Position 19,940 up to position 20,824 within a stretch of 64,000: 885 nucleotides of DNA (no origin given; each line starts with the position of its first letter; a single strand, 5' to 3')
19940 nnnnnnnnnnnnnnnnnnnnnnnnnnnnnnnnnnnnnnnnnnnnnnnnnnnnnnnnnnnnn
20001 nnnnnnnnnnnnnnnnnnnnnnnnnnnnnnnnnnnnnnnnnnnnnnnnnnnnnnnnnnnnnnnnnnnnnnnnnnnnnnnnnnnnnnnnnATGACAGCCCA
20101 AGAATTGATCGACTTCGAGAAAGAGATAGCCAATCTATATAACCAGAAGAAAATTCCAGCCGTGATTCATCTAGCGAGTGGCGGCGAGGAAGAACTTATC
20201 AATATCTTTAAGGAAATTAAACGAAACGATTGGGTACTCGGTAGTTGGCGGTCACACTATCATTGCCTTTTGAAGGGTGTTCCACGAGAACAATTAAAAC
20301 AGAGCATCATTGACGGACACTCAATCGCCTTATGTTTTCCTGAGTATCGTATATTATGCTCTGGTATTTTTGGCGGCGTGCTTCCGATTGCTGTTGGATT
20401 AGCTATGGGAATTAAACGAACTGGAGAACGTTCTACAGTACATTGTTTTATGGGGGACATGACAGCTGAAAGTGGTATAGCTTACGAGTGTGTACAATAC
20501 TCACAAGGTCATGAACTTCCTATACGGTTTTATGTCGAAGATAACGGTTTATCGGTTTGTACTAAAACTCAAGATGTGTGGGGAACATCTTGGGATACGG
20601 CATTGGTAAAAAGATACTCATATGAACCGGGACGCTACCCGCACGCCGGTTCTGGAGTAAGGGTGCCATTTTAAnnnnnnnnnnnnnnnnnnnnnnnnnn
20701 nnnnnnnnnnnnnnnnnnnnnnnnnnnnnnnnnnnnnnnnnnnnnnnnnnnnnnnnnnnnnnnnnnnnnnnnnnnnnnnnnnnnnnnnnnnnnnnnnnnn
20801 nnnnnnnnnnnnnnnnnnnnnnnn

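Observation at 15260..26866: Phage-borne 11.6 kb glycan-biosynthesis island with seven glycosyltransferases and a complete GDP-6-deoxyhexose pathway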

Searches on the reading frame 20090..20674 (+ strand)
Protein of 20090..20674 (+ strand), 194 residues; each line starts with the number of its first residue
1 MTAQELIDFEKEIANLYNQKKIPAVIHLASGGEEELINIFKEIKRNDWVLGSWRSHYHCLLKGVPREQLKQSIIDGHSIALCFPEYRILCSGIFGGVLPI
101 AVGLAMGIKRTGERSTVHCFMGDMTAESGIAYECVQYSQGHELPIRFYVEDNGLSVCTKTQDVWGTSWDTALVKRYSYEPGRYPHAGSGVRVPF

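Call 3: search_protein_families(library=pfam, proteins=[window:20090-20674:+], max_evalue=0.01)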
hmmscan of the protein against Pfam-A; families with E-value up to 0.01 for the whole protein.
window:20090-20674:+ (194 aa): 1 family
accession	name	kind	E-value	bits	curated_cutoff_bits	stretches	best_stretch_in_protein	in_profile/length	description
PF00676.26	E1_dh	-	9.7e-16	58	22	1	3-161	3-170/300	Dehydrogenase E1 component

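Call 9: search_protein_families(library=ncbifam, proteins=[window:20090-20674:+], max_evalue=0.001)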
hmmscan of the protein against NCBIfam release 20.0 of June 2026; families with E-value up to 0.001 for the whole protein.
window:20090-20674:+ (194 aa): 3 families
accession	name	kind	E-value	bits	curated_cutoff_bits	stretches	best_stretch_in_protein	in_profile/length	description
TIGR03182.1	PDH_E1_alph_y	equivalog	7.6e-22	77.6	393.85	1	8-161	16-179/315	pyruvate dehydrogenase (acetyl-transferring) E1 component subunit alpha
TIGR03181.1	PDH_E1_alph_x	equivalog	2e-11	43.3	411.35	1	29-161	58-191/341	pyruvate dehydrogenase (acetyl-transferring) E1 component subunit alpha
NF004559.0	PRK05899.2-5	equivalog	0.0001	20.7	488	1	72-144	108-178/627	transketolase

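Call 13: find_homologous_proteins(query=window:20090-20674:+)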
Query window:20090-20674:+ (194 aa): 3167 proteins with E <= 0.001 among 3268 candidates; the best 120 are listed.
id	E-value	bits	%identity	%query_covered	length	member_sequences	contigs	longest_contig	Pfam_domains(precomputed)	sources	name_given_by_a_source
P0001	3.1e-114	398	88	100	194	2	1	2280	PF00676.26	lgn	-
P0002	3.4e-111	388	86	100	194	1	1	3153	PF00676.26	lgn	-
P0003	6.6e-106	370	82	100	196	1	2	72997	PF00676.26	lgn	-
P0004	7.5e-105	367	84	100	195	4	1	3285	PF00676.26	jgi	jgi:TPP-dependent pyruvate/acetoin dehydrogenase alpha subunit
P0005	1.1e-102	360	80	100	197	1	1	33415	PF00676.26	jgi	jgi:TPP-dependent pyruvate/acetoin dehydrogenase alpha subunit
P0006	1.0e-94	334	76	100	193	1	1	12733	PF00676.26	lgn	-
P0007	2.5e-94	333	75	100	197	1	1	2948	PF00676.26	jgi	jgi:TPP-dependent pyruvate/acetoin dehydrogenase alpha subunit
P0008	3.2e-94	332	76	100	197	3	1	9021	PF00676.26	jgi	jgi:TPP-dependent pyruvate/acetoin dehydrogenase alpha subunit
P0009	4.2e-93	329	76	100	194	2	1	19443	PF00676.26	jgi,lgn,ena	-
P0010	2.6e-92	326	84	86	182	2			PF00676.26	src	-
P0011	9.7e-92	324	74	100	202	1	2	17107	PF00676.26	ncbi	-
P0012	1.0e-90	321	73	100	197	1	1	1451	PF00676.26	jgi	jgi:pyruvate dehydrogenase E1 component alpha subunit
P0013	7.2e-90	318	72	100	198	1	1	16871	PF00676.26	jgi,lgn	jgi:TPP-dependent pyruvate/acetoin dehydrogenase alpha subunit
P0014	1.9e-89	317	69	100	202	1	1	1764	PF00676.26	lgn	-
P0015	5.2e-88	312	70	100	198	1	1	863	PF00676.26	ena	-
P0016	1.4e-87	311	70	100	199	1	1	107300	PF00676.26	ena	-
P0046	1.3e-75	271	61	100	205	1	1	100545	PF00676.26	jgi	jgi:TPP-dependent pyruvate/acetoin dehydrogenase alpha subunit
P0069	6.3e-74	266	59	100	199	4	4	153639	PF00676.26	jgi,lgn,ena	jgi:pyruvate dehydrogenase E1 component alpha subunit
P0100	8.5e-72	259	60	100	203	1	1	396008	PF00676.26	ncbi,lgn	ncbi:MAG TPA: thiamine pyrophosphate-dependent enzyme [Verrucomicrobiae bacterium]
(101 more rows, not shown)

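Call 14: find_encoding_contigs(protein=P0003, flank=10000, max_places=3)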
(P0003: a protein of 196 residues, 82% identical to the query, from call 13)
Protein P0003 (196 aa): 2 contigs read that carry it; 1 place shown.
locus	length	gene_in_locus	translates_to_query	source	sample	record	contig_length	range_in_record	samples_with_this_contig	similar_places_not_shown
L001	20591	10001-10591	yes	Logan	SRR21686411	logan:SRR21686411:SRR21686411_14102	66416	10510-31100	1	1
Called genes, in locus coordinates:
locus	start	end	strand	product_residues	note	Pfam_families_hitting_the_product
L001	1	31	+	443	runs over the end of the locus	-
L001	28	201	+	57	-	-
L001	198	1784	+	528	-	PF00580:UvrD-helicase, PF13245:AAA_19, PF13604:AAA_30 (faint), PF01443:Viral_helicase1 (faint), PF13361:UvrD_C, PF13538:UvrD_C_2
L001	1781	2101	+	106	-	-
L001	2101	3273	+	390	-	-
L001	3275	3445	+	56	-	-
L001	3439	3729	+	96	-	-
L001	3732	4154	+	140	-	-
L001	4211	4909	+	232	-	-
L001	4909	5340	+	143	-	-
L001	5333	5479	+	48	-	-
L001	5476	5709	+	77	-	-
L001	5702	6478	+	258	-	-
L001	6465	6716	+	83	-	-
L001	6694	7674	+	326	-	-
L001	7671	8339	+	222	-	-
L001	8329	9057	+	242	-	PF01531:Glyco_transf_11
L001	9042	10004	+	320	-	PF01370:Epimerase, PF04321:RmlD_sub_bind (weak), PF16363:GDP_Man_Dehyd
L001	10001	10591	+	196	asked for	PF00676:E1_dh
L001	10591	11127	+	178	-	PF02779:Transket_pyr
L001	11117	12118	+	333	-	PF01370:Epimerase, PF04321:RmlD_sub_bind, PF16363:GDP_Man_Dehyd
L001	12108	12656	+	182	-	PF00908:dTDP_sugar_isom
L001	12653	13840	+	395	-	PF01041:DegT_DnrJ_EryC1, PF01212:Beta_elim_lyase (weak)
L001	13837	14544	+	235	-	-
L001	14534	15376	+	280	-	PF00852:Glyco_transf_10 (weak)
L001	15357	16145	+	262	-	PF00535:Glycos_transf_2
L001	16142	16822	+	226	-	PF01762:Galactosyl_T (weak)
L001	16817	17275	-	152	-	-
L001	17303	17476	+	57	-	-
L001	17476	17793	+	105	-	-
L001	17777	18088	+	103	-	-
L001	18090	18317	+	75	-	-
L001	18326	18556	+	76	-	-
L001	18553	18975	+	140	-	PF08719:NADAR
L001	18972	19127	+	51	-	-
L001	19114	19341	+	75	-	-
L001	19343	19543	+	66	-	-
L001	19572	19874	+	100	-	-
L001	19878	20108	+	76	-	-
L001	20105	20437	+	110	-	-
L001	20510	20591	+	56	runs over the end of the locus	-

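Call 15: find_encoding_contigs(protein=P0100, flank=10000, max_places=2)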
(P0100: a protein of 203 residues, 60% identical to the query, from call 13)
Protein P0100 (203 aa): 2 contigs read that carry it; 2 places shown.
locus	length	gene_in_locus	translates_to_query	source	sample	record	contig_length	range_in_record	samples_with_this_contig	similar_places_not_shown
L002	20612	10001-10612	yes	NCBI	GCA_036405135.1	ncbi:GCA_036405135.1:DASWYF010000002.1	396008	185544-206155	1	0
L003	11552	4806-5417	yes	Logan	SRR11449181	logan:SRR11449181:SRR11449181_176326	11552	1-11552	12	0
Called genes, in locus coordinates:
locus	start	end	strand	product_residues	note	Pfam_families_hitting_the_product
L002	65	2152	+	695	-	PF00456:Transketolase_N, PF00676:E1_dh, PF02779:Transket_pyr, PF02780:Transketolase_C, PF22613:Transketolase_C_1 (faint)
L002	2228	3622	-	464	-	PF00753:Lactamase_B, PF12706:Lactamase_B_2 (weak), PF16661:Lactamase_B_6, PF10996:Beta-Casp, PF07521:RMMBL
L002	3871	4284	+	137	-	PF04379:DUF525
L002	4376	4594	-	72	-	PF01176:eIF-1a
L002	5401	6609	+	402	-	PF00890:FAD_binding_2 (faint), PF01266:DAO, PF13450:NAD_binding_8 (faint)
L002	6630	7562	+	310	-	PF01073:3Beta_HSD, PF01370:Epimerase, PF02719:Polysacc_synt_2 (weak), PF04321:RmlD_sub_bind, PF16363:GDP_Man_Dehyd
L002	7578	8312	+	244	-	PF00483:NTP_transferase, PF12804:NTP_transf_3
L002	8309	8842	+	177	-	PF00293:NUDIX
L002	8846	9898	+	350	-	PF00288:GHMP_kinases_N, PF08544:GHMP_kinases_C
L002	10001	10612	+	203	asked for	PF00676:E1_dh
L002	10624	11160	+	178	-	PF02779:Transket_pyr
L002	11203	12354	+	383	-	PF01041:DegT_DnrJ_EryC1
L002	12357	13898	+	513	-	PF02310:B12-binding, PF04055:Radical_SAM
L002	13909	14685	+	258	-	PF00535:Glycos_transf_2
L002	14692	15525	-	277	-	PF13649:Methyltransf_25 (weak), PF13847:Methyltransf_31 (faint), PF08241:Methyltransf_11, PF08242:Methyltransf_12 (weak)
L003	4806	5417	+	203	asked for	PF00676:E1_dh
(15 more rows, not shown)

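Call 16: search_solved_structures(query=window:20090-20674:+, max_evalue=0.001)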
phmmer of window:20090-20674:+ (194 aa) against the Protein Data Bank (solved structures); distinct sequences matched with E-value up to 0.001: 25.
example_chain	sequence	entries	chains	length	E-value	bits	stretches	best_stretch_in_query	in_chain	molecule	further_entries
6cer_A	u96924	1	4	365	6.3e-06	29.1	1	10-163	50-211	Pyruvate dehydrogenase E1 component subunit alpha, somatic form, mitochondrial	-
1ni4_A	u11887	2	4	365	8.7e-06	28.7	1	10-163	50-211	Pyruvate dehydrogenase E1 component: Alpha subunit | Pyruvate dehydrogenase E1 component subunit alpha, somatic form, mitochondrial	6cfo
2ozl_A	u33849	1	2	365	8.7e-06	28.7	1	10-163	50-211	Pyruvate dehydrogenase E1 component alpha subunit, somatic form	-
3exe_A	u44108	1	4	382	9.5e-06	28.6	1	10-163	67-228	Pyruvate dehydrogenase E1 component subunit alpha, somatic form, mitochondrial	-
3exf_A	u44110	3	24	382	1.2e-05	28.2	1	10-162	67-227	Pyruvate dehydrogenase E1 component subunit alpha, somatic form, mitochondrial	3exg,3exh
3exi_A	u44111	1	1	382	1.3e-05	28.1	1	10-163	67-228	Pyruvate dehydrogenase E1 component subunit alpha, somatic form, mitochondrial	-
2bfb_A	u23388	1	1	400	3.6e-05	26.7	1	87-164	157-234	2-OXOISOVALERATE DEHYDROGENASE ALPHA SUBUNIT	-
1v11_A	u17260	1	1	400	3.7e-05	26.7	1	87-164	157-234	2-OXOISOVALERATE DEHYDROGENASE ALPHA SUBUNIT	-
2bff_A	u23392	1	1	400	3.7e-05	26.6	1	87-164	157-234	2-OXOISOVALERATE DEHYDROGENASE ALPHA SUBUNIT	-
1dtw_A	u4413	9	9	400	3.7e-05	26.6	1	87-164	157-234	BRANCHED-CHAIN ALPHA-KETO ACID DEHYDROGENASE ALPHA SUBUNIT | 2-OXOISOVALERATE DEHYDROGENASE ALPHA SUBUNIT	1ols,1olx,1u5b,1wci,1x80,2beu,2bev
1x7w_A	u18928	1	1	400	3.7e-05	26.6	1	87-164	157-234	2-oxoisovalerate dehydrogenase alpha subunit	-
1olu_A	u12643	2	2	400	3.7e-05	26.6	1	87-164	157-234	2-OXOISOVALERATE DEHYDROGENASE ALPHA SUBUNIT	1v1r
1x7x_A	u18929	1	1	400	3.7e-05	26.6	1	87-164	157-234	2-oxoisovalerate dehydrogenase alpha subunit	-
1x7y_A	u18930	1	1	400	3.7e-05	26.6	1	87-164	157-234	2-oxoisovalerate dehydrogenase alpha subunit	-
2j9f_A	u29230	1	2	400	3.7e-05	26.6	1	87-164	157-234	2-OXOISOVALERATE DEHYDROGENASE ALPHA SUBUNIT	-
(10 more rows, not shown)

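Call 22: find_related_loci(query=window:20090-20674:+, collection=viral_contigs, flank=10000)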
Query window:20090-20674:+ (194 aa) in viral_contigs; peptide patterns used: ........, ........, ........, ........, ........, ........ (x = any residue, [..] = any of these).
7 stretches matched a pattern; 3 encode a relative of the query (tblastn E <= 1e-3); 3 distinct loci.
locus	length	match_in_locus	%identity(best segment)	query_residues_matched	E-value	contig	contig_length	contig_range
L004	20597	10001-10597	57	1-194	3e-78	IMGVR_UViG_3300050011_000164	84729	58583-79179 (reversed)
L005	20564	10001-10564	52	2-194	6e-63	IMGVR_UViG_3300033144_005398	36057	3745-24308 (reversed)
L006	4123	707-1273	52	1-194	1e-62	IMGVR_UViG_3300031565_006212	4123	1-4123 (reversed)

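Call 44: find_encoding_contigs(protein=P0069, flank=8000, max_places=2)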
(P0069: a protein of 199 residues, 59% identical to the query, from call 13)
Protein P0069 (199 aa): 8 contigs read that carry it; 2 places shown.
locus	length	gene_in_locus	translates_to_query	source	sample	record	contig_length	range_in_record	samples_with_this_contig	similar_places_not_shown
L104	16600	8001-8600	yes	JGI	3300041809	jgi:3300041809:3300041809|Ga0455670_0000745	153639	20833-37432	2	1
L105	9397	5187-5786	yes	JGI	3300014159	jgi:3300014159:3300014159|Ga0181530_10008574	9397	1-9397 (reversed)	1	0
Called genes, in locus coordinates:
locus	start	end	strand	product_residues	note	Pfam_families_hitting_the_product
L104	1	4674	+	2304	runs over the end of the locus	PF09286:Pro-kuma_activ, PF21471:Reelin_subrepeat-B, PF13927:Ig_3, PF13385:Laminin_G_3, PF13927:Ig_3, PF13927:Ig_3, PF13385:Laminin_G_3, PF13385:Laminin_G_3, +13 more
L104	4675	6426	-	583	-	PF02310:B12-binding, PF04055:Radical_SAM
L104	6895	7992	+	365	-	PF00288:GHMP_kinases_N, PF08544:GHMP_kinases_C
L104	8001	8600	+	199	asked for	PF00676:E1_dh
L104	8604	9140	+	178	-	PF02779:Transket_pyr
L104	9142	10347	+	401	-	PF01041:DegT_DnrJ_EryC1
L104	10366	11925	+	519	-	PF02310:B12-binding, PF04055:Radical_SAM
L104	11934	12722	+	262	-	PF00535:Glycos_transf_2 (weak)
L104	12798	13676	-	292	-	-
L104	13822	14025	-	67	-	-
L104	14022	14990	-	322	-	PF00941:FAD_binding_5, PF03450:CO_deh_flav_C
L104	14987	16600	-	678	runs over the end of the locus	PF01315:Ald_Xan_dh_C (weak), PF02738:MoCoBD_1, PF20256:MoCoBD_2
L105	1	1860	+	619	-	?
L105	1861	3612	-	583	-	PF02310:B12-binding, PF04055:Radical_SAM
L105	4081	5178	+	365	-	PF00288:GHMP_kinases_N, PF08544:GHMP_kinases_C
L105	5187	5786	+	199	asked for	PF00676:E1_dh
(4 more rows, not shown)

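Call 45: find_encoding_contigs(protein=P0016, flank=8000, max_places=1)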
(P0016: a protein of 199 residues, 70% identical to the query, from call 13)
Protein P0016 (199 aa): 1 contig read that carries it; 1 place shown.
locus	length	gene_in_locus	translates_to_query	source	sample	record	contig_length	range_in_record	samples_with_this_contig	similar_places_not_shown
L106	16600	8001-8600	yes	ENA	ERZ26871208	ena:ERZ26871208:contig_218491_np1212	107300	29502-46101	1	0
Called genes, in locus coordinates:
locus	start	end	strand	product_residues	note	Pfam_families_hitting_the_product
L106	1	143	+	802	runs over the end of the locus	PF00580:UvrD-helicase, PF01443:Viral_helicase1 (faint), PF13245:AAA_19, PF13604:AAA_30 (faint), PF13361:UvrD_C, PF13538:UvrD_C_2 (weak)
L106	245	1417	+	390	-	-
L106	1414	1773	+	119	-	-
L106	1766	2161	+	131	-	-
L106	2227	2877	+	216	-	-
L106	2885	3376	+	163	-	-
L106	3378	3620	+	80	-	-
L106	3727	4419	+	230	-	-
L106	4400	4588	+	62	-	-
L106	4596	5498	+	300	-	PF02272:DHHA1 (weak)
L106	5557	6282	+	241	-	PF01762:Galactosyl_T (faint)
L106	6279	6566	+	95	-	-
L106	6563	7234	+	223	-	PF03414:Glyco_transf_6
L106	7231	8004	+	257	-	PF01531:Glyco_transf_11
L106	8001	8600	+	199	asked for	PF00676:E1_dh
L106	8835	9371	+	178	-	PF02779:Transket_pyr (weak)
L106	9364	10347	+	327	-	PF01370:Epimerase, PF04321:RmlD_sub_bind, PF07993:NAD_binding_4 (faint), PF16363:GDP_Man_Dehyd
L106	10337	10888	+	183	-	PF00908:dTDP_sugar_isom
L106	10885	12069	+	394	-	PF00155:Aminotran_1_2 (weak), PF01041:DegT_DnrJ_EryC1, PF01212:Beta_elim_lyase (weak)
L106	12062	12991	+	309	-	PF13524:Glyco_trans_1_2 (weak)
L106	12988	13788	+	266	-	-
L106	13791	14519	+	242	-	PF05265:DUF723 (faint)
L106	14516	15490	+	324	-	PF00535:Glycos_transf_2, PF10111:Glyco_tranf_2_2 (faint), PF00535:Glycos_transf_2, PF13641:Glyco_tranf_2_3 (weak), PF13632:Glyco_trans_2_3 (faint)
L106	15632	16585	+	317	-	PF01370:Epimerase, PF04321:RmlD_sub_bind, PF16363:GDP_Man_Dehyd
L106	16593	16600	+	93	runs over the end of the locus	-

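Call 46: find_encoding_contigs(protein=P0046, flank=8000, max_places=1)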
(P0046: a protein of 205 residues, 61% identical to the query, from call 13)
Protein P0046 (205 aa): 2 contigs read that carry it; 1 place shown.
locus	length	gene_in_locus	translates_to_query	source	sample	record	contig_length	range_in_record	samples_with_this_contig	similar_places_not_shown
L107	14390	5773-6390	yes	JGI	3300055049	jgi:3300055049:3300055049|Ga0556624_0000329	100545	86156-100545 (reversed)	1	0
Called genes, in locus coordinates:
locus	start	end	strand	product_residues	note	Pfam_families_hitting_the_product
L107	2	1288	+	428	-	?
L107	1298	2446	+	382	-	-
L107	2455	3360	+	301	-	-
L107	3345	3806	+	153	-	-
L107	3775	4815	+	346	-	-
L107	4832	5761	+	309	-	PF01073:3Beta_HSD, PF01370:Epimerase, PF02719:Polysacc_synt_2, PF04321:RmlD_sub_bind, PF16363:GDP_Man_Dehyd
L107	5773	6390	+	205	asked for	PF00676:E1_dh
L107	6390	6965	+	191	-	PF02779:Transket_pyr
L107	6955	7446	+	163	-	PF07460:NUMOD3 (weak)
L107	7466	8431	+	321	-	PF01370:Epimerase, PF04321:RmlD_sub_bind (weak), PF16363:GDP_Man_Dehyd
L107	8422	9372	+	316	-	PF01073:3Beta_HSD (faint), PF01370:Epimerase, PF02719:Polysacc_synt_2 (faint), PF04321:RmlD_sub_bind, PF16363:GDP_Man_Dehyd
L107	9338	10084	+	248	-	PF01762:Galactosyl_T (weak)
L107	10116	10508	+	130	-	-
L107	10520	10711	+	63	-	-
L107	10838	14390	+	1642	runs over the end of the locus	-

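Call 56: search_protein_families(library=ncbifam, proteins=[L107:8422-9372:+, L107:7406-8431:+, L004:11114-12172:+, L106:9340-10347:+], max_evalue=0.00001)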
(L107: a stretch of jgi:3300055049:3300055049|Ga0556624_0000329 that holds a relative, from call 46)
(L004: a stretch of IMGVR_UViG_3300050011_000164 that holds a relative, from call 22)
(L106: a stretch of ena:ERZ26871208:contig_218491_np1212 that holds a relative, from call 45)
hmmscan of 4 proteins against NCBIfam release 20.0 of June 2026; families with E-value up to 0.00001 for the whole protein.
L107:8422-9372:+ (316 aa): 15 families
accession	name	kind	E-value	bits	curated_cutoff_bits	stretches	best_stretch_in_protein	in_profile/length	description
NF047922.1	GDPFucSynFcl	equivalog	8.7e-89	298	500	1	5-309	2-306/308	GDP-L-fucose synthase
TIGR01181.1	dTDP_gluc_dehyt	equivalog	9e-30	103.8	365.1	1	41-309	58-316/321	dTDP-glucose 4,6-dehydratase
TIGR04180.1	EDH_00030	hypoth_equivalog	2.3e-25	89.3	475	1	41-287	57-292/297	NAD-dependent 4,6-dehydratase LegB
TIGR01179.1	galE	equivalog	5.8e-23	81.2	262.3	1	41-307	55-328/332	UDP-glucose 4-epimerase GalE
NF007490.0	PRK10084.1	subfamily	2.2e-20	73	649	1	134-308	164-338/361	dTDP-glucose 4,6-dehydratase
NF007582.0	PRK10217.1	equivalog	6.4e-17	61.7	698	1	41-308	59-335/355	dTDP-glucose 4,6-dehydratase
TIGR02197.1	heptose_epim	equivalog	8.3e-15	54.7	274.6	1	53-306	63-315/316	ADP-glyceromanno-heptose 6-epimerase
TIGR02622.1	CDP_4_6_dhtase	equivalog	4.1e-13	49.2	278.45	1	41-309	62-335/352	CDP-glucose 4,6-dehydratase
NF042422.1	oxyalk_red_OleD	equivalog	3.7e-10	39.7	580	1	7-244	2-231/329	2-alkyl-3-oxoalkanoate reductase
NF011728.1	PRK15181.1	equivalog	4.1e-09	35.9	760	1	58-309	92-342/348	Vi polysaccharide biosynthesis UDP-N-acetylglucosaminuronic acid C-4 epimerase TviC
TIGR03466.1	HpnA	hypoth_equivalog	5.8e-09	35.3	367.65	0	7-190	2-193/327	hopanoid-associated sugar epimerase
TIGR01214.1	rmlD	equivalog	1.2e-08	34.4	224.05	1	7-143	1-130/285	dTDP-4-dehydrorhamnose reductase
NF042423.1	oxyalk_red_Shew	equivalog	2.7e-08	33.3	580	0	4-233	7-229/331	2-alkyl-3-oxoalkanoate reductase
NF007956.0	PRK10675.1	subfamily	2.8e-08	33.3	394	1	41-305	58-330/338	UDP-glucose 4-epimerase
TIGR01472.1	gmd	equivalog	4e-07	29.6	415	1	41-265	62-276/342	GDP-mannose 4,6-dehydratase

L107:7406-8431:+ (341 aa): 11 families
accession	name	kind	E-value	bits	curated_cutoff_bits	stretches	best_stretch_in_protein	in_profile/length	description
TIGR01472.1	gmd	equivalog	1.5e-149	497.8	415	1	23-336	1-340/342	GDP-mannose 4,6-dehydratase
TIGR01181.1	dTDP_gluc_dehyt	equivalog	1.5e-27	96.5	365.1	1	25-335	2-312/321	dTDP-glucose 4,6-dehydratase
TIGR04180.1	EDH_00030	hypoth_equivalog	2.3e-26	92.6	475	1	26-321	2-296/297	NAD-dependent 4,6-dehydratase LegB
TIGR02622.1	CDP_4_6_dhtase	equivalog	1.3e-21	77.2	278.45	1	22-136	4-121/352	CDP-glucose 4,6-dehydratase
TIGR01179.1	galE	equivalog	1.7e-19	69.8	262.3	1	25-178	2-155/332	UDP-glucose 4-epimerase GalE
NF007582.0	PRK10217.1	equivalog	1.5e-15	57.2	698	1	25-257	4-245/355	dTDP-glucose 4,6-dehydratase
NF007490.0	PRK10084.1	subfamily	4.9e-11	42.2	649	1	27-340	5-340/361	dTDP-glucose 4,6-dehydratase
NF043036.1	ErythonDh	equivalog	1.6e-08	34.1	325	1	25-175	3-156/321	D-erythronate dehydrogenase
NF007956.0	PRK10675.1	subfamily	1e-07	31.4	394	1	24-173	2-154/338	UDP-glucose 4-epimerase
NF011728.1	PRK15181.1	equivalog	1.3e-07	30.9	760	1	22-319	15-322/348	Vi polysaccharide biosynthesis UDP-N-acetylglucosaminuronic acid C-4 epimerase TviC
NF052578.1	StrlDmthSdmBMthl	equivalog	4.9e-07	29.8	600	1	25-184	3-150/328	sterol demethylase protein SdmB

L004:11114-12172:+ (352 aa): 10 families
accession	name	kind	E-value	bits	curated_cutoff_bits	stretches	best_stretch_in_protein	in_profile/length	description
TIGR01181.1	dTDP_gluc_dehyt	equivalog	4.6e-24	85.1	365.1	1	93-332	73-313/321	dTDP-glucose 4,6-dehydratase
TIGR01179.1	galE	equivalog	1.3e-11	43.9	262.3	0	34-188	2-162/332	UDP-glucose 4-epimerase GalE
NF007582.0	PRK10217.1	equivalog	1.1e-10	41.2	698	1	93-329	74-330/355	dTDP-glucose 4,6-dehydratase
NF047922.1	GDPFucSynFcl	equivalog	4.6e-10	39.5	500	1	32-330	3-301/308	GDP-L-fucose synthase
NF007490.0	PRK10084.1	subfamily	1.8e-09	37.1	649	1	94-330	74-334/361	dTDP-glucose 4,6-dehydratase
TIGR01777.1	yfcH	hypoth_equivalog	3.7e-08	33.3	207.35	1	34-289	1-249/292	TIGR01777 family oxidoreductase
TIGR01214.1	rmlD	equivalog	5.1e-08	32.3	224.05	1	33-286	1-231/285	dTDP-4-dehydrorhamnose reductase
TIGR04180.1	EDH_00030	hypoth_equivalog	1.5e-07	30.8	475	1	34-286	1-261/297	NAD-dependent 4,6-dehydratase LegB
TIGR02197.1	heptose_epim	equivalog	6.3e-07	28.9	274.6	1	35-329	2-312/316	ADP-glyceromanno-heptose 6-epimerase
TIGR01746.1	Thioester-redct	subfamily_domain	4.7e-06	26.1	213.35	0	33-54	1-22/371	thioester reductase domain-containing protein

L106:9340-10347:+ (335 aa): 7 families
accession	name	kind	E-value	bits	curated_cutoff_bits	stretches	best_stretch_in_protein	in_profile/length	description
TIGR01181.1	dTDP_gluc_dehyt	equivalog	1.9e-17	63.4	365.1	1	36-332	2-312/321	dTDP-glucose 4,6-dehydratase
TIGR01746.1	Thioester-redct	subfamily_domain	2.7e-09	36.8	213.35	0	121-209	111-202/371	thioester reductase domain-containing protein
NF043036.1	ErythonDh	equivalog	9e-09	35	325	1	36-281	3-258/321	D-erythronate dehydrogenase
TIGR01214.1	rmlD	equivalog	1.8e-07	30.5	224.05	1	36-281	2-225/285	dTDP-4-dehydrorhamnose reductase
TIGR04180.1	EDH_00030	hypoth_equivalog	3.3e-07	29.7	475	1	36-284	1-258/297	NAD-dependent 4,6-dehydratase LegB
TIGR01179.1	galE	equivalog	1.9e-06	26.9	262.3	0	36-193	2-166/332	UDP-glucose 4-epimerase GalE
TIGR03466.1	HpnA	hypoth_equivalog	4.7e-06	25.7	367.65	1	35-166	2-134/327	hopanoid-associated sugar epimerase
